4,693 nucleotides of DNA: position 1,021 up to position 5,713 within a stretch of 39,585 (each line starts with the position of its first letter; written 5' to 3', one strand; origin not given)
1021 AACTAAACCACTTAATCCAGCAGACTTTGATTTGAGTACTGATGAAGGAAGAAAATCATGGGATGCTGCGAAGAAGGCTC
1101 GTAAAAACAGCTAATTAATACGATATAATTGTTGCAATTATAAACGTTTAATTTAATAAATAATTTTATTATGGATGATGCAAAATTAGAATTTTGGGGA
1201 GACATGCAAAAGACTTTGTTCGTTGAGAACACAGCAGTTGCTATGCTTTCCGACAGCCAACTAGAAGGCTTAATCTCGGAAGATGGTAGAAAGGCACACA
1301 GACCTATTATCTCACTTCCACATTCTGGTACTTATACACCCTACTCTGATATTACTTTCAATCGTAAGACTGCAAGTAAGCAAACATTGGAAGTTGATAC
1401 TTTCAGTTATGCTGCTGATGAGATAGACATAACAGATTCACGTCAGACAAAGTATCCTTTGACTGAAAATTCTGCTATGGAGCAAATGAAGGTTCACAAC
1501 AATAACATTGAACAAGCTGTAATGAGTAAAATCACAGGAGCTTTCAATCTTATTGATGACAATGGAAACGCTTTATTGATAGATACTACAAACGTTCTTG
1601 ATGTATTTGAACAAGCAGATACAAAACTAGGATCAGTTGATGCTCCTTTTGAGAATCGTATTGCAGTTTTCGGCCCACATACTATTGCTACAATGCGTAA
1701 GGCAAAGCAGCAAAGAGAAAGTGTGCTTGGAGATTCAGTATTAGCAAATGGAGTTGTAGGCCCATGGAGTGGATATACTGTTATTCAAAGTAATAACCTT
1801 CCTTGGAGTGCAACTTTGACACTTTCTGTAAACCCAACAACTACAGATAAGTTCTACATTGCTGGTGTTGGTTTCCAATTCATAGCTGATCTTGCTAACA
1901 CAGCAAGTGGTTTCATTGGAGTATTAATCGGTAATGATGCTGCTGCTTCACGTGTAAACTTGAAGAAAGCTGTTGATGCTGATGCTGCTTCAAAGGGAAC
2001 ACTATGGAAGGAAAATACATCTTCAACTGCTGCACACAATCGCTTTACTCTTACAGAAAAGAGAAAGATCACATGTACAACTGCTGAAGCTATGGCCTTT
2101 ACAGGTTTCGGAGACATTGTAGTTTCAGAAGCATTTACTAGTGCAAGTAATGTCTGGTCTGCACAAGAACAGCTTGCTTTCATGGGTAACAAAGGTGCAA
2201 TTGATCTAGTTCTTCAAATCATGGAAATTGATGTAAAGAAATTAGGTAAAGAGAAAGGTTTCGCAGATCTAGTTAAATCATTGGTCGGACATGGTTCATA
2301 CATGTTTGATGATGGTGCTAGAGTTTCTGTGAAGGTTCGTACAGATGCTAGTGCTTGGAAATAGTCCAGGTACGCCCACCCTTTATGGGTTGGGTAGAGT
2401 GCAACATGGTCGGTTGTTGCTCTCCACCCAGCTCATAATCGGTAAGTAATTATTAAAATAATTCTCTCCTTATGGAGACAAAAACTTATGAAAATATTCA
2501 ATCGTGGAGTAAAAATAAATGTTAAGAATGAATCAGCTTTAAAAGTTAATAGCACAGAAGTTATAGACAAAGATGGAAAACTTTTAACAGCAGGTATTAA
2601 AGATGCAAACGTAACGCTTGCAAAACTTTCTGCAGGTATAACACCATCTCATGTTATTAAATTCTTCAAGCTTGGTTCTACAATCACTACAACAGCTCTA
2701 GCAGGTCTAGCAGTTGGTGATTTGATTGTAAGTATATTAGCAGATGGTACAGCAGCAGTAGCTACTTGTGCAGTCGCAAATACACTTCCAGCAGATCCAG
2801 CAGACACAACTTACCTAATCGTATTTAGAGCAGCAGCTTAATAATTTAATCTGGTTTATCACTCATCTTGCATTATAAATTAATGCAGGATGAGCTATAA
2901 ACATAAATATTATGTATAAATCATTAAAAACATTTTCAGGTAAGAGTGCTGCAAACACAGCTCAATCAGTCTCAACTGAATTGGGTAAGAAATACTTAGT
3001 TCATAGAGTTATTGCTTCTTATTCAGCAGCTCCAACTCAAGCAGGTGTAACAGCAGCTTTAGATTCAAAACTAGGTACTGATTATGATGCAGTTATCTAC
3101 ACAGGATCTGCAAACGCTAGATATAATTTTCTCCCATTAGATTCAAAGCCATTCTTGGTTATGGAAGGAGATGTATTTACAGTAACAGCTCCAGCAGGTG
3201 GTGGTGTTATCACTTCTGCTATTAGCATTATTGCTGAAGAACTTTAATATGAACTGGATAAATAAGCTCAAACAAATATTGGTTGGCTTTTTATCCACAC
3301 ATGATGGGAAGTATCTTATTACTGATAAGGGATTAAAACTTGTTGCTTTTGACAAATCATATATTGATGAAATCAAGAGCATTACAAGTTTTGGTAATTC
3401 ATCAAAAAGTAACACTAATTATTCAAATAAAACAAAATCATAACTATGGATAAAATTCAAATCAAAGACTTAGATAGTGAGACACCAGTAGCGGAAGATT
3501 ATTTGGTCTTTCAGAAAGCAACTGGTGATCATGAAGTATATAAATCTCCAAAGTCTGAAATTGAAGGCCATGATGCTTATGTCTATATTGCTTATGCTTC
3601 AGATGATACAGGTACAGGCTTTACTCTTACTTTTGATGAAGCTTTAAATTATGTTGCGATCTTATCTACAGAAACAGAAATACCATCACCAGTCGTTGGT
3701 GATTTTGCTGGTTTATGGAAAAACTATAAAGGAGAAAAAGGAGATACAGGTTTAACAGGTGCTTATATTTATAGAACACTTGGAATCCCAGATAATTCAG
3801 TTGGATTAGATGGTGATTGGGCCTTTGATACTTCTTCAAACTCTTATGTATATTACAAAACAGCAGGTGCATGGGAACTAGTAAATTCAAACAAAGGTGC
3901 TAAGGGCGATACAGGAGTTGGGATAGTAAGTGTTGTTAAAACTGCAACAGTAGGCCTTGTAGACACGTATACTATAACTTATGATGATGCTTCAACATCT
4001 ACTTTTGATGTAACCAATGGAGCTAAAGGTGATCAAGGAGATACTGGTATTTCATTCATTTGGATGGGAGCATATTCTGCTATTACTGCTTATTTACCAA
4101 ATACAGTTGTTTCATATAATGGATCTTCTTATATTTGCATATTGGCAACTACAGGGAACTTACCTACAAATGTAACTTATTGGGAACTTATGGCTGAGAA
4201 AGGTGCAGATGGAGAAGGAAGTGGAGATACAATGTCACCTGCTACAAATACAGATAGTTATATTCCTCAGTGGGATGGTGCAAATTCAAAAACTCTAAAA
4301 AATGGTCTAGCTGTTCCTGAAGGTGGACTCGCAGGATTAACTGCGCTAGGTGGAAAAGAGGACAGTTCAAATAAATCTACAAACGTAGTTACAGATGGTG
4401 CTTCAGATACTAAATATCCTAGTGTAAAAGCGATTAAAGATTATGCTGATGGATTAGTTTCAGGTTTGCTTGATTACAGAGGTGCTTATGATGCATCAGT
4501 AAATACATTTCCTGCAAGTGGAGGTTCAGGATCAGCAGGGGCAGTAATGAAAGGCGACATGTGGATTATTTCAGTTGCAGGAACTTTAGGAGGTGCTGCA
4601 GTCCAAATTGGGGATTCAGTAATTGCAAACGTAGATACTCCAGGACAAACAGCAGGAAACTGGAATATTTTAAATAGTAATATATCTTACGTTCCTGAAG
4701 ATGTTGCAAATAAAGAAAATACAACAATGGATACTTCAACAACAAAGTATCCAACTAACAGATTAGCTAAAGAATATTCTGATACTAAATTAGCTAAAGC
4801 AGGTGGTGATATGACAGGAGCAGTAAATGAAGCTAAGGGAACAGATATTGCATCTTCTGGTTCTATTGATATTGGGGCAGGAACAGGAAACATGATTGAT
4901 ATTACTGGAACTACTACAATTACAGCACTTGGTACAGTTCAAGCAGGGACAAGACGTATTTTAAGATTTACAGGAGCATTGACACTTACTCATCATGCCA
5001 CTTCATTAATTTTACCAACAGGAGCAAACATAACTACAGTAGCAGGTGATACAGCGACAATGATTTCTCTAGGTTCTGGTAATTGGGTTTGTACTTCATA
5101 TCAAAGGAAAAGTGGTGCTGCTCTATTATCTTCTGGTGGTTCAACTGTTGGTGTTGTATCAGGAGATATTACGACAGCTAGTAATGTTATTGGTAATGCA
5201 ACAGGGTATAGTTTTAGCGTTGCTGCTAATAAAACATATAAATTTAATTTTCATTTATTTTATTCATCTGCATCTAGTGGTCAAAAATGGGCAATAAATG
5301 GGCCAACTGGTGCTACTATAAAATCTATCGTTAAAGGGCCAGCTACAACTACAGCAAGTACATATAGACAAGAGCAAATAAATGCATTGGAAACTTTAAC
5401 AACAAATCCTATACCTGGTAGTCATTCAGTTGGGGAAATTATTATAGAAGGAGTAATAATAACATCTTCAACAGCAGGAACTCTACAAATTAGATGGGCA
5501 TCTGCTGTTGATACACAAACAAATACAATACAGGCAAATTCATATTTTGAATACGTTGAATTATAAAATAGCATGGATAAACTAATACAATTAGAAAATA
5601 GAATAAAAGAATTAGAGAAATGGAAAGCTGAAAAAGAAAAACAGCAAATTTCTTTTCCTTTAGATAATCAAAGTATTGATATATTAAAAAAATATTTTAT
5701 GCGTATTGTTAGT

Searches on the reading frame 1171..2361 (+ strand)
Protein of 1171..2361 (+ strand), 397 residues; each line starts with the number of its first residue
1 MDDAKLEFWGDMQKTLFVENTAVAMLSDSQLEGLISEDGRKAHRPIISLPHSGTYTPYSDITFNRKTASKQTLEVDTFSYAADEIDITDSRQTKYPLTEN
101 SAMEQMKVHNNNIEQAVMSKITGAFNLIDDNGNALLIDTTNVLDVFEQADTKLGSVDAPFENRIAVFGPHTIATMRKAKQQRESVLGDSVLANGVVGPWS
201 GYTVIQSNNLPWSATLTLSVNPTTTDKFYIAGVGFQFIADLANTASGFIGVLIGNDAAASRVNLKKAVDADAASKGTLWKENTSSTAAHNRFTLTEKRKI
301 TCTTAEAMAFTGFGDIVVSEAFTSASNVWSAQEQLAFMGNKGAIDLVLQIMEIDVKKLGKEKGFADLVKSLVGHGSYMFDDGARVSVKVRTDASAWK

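Call 15: search_protein_families(library=phrogs, proteins=[window:1171-2361:+], max_evalue=0.001)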
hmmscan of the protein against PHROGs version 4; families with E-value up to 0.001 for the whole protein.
window:1171-2361:+ (397 aa): 2 families
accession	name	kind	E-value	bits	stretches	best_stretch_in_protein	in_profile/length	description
phrog_267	-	head and packaging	1.2e-12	48.7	1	6-239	42-266/410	major head protein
phrog_283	-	head and packaging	3.7e-08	34.1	1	59-238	64-268/385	major head protein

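Call 41: find_encoding_contigs(protein=window:1171-2361:+, flank=10000, max_places=10)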
Protein window:1171-2361:+ (397 aa): 3 contigs read that carry it; 2 places shown.
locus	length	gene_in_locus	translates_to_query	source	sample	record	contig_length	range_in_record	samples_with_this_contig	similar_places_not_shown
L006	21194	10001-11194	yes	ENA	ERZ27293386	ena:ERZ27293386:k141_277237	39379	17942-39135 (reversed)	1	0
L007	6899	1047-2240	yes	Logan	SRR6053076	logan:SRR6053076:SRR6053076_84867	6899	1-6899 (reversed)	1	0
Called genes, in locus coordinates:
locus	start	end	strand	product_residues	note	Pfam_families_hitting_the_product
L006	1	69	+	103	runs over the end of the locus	?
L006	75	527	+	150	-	PF00436:SSB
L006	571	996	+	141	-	-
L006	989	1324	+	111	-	-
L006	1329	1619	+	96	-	-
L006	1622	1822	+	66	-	-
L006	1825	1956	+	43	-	-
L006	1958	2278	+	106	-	-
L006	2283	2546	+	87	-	-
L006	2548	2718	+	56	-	-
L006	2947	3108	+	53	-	-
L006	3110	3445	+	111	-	-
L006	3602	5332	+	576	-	-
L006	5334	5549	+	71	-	-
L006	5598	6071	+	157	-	-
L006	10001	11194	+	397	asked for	-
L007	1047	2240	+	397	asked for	-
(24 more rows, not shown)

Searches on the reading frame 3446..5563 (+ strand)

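Call 15: search_protein_families(library=phrogs, proteins=[window:3446-5563:+], max_evalue=0.001)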
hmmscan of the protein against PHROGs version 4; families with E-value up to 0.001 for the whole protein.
window:3446-5563:+ (706 aa): 1 family
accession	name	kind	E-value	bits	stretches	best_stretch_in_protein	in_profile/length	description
phrog_5073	-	tail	2.4e-17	64.2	1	95-257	141-265/519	tail fiber protein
